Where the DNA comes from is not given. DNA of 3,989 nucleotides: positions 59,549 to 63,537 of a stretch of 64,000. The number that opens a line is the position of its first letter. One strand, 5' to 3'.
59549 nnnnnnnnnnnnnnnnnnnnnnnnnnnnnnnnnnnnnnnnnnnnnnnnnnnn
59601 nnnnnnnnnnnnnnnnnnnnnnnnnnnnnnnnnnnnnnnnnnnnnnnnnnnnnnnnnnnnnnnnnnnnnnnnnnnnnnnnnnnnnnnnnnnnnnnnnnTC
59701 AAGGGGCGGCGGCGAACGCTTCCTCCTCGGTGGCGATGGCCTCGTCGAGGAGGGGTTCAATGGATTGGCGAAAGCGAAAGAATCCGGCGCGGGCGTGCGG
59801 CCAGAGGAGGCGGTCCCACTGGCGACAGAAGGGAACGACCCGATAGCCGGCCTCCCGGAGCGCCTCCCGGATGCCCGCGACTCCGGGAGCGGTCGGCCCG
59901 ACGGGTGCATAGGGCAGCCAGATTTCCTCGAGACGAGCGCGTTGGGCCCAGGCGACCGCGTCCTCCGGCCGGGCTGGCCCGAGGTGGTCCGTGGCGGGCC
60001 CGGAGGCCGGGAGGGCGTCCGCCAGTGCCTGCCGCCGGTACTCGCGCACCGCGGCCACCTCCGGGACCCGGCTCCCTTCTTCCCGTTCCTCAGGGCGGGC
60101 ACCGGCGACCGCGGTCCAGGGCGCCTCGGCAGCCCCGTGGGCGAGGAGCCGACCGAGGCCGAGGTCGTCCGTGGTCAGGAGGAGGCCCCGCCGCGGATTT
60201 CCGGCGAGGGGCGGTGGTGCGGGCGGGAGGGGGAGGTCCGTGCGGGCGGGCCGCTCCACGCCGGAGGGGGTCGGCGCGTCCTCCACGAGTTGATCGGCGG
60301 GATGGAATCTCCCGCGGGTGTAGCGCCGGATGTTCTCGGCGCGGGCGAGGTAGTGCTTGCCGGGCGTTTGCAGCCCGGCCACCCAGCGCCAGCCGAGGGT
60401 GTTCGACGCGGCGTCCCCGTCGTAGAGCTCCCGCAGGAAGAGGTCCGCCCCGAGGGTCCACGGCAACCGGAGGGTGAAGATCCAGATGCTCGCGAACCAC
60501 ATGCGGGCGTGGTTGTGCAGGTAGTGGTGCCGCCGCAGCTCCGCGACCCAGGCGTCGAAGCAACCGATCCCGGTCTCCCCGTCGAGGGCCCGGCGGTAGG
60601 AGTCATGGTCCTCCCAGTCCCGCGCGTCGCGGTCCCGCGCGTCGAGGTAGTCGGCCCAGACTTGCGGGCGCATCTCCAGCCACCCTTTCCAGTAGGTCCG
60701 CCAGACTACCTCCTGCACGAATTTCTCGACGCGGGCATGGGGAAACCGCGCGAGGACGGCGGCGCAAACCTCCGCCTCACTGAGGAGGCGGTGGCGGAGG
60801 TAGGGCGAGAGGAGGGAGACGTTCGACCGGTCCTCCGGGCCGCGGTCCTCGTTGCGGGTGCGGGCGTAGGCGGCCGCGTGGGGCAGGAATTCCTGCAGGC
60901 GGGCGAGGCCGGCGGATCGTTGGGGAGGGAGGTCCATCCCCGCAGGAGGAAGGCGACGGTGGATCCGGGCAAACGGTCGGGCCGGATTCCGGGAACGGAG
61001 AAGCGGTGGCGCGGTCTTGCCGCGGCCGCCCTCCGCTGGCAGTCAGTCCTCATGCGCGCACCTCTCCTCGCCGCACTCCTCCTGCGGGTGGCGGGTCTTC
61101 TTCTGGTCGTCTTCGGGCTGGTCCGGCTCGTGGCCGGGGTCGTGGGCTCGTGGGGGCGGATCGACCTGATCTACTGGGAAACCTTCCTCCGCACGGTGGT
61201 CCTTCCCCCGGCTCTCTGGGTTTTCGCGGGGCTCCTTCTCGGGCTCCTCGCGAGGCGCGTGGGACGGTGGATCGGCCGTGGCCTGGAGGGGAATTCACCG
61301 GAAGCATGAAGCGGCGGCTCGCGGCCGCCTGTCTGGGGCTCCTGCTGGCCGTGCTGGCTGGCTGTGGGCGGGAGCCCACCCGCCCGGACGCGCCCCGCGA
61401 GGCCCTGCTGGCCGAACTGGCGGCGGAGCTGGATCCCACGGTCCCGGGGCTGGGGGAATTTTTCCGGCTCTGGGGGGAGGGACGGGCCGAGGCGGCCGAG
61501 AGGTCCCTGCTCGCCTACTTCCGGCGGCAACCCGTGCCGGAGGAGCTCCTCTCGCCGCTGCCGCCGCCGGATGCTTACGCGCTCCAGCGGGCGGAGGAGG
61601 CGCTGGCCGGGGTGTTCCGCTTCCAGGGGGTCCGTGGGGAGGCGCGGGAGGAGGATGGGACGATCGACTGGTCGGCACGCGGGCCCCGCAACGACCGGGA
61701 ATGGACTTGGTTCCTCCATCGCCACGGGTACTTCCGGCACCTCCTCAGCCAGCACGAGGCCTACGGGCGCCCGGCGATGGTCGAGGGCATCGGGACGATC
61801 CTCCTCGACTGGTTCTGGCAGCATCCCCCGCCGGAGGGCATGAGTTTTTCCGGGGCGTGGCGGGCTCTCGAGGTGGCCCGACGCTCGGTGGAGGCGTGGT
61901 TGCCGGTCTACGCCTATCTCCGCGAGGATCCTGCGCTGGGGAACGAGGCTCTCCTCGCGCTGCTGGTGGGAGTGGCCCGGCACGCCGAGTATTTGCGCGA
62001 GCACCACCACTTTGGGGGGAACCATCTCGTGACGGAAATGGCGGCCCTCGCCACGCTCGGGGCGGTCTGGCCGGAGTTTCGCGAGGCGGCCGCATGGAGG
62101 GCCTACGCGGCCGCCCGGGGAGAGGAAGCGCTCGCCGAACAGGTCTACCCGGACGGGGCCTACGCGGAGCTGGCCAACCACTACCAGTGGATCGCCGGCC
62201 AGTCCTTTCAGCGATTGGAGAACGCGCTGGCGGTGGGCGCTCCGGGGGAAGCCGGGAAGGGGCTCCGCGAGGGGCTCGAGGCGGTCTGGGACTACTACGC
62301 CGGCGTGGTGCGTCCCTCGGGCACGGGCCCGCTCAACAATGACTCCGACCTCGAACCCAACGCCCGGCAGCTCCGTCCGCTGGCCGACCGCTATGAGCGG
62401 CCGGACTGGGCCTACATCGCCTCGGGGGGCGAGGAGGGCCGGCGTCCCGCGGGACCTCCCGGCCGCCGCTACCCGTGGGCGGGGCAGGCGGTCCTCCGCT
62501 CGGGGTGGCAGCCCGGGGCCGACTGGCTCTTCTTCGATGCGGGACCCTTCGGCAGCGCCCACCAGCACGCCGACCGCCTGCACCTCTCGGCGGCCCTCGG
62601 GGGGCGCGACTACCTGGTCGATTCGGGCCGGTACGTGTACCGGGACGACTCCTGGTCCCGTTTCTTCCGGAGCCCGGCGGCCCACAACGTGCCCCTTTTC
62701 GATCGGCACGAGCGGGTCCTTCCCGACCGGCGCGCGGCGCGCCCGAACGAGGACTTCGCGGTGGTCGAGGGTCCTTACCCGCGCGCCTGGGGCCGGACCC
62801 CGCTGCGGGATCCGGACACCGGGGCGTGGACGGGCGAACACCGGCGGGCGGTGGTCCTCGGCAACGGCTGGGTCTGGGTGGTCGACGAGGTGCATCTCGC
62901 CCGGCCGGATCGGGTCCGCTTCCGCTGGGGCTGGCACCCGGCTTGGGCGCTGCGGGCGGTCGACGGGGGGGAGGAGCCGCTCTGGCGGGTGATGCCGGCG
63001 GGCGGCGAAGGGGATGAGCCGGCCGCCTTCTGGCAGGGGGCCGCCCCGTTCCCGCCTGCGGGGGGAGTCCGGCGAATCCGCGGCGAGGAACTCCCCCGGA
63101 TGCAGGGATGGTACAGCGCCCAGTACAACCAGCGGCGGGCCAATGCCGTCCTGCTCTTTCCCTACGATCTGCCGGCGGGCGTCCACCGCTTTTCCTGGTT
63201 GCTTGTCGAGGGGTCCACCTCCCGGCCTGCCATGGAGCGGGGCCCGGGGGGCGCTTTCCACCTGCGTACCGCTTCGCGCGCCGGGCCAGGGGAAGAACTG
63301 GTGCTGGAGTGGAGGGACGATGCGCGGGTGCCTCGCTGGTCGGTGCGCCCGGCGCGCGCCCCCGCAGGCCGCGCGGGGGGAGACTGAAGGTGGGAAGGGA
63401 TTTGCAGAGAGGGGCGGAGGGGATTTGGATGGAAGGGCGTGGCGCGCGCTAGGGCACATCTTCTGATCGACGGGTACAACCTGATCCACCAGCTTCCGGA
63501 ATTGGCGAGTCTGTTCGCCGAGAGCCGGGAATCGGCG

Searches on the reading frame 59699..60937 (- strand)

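Call 9: search_protein_families(library=pfam, proteins=[window:59699-60937:-], max_evalue=0.001)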
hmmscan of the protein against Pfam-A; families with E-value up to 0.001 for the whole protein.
window:59699-60937:- (412 aa): 1 family
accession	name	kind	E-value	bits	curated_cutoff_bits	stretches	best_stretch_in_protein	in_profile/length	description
PF03441.19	FAD_binding_7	-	4.6e-19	69.1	27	1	73-197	1-127/203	FAD binding domain of DNA photolyase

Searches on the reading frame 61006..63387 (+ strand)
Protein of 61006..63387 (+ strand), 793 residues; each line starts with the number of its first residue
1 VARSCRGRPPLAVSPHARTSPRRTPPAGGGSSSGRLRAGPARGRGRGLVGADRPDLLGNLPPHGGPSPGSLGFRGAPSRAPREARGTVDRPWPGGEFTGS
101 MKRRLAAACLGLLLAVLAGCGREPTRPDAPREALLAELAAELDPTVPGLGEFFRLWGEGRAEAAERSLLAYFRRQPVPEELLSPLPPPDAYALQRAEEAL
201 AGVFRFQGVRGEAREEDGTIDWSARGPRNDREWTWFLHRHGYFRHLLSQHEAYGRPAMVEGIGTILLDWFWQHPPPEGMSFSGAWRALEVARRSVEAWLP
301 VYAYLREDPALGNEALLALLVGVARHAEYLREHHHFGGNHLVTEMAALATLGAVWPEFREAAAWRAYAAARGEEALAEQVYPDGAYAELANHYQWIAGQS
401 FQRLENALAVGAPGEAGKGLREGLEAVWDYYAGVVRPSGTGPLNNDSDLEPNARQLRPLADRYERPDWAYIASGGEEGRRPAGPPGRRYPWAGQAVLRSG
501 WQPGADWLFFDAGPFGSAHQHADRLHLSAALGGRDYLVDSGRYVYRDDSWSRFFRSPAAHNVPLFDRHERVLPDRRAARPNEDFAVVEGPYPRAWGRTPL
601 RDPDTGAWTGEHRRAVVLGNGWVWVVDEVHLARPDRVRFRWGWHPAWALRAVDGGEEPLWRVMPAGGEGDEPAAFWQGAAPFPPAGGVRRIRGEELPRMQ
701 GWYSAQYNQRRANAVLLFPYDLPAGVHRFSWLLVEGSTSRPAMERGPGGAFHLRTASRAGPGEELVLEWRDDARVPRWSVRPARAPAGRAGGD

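Call 9: search_protein_families(library=pfam, proteins=[window:61006-63387:+], max_evalue=0.001)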
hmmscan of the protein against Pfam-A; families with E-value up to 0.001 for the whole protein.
window:61006-63387:+ (793 aa): 2 families
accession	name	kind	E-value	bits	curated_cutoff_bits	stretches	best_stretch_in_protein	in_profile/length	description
PF16889.11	Hepar_II_III_N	-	2.5e-42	145.9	22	1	141-454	4-320/340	Heparinase II/III N-terminus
PF07940.18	Hepar_II_III_C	-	5.2e-21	75.7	24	1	483-731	3-236/237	Heparinase II/III-like, C-terminal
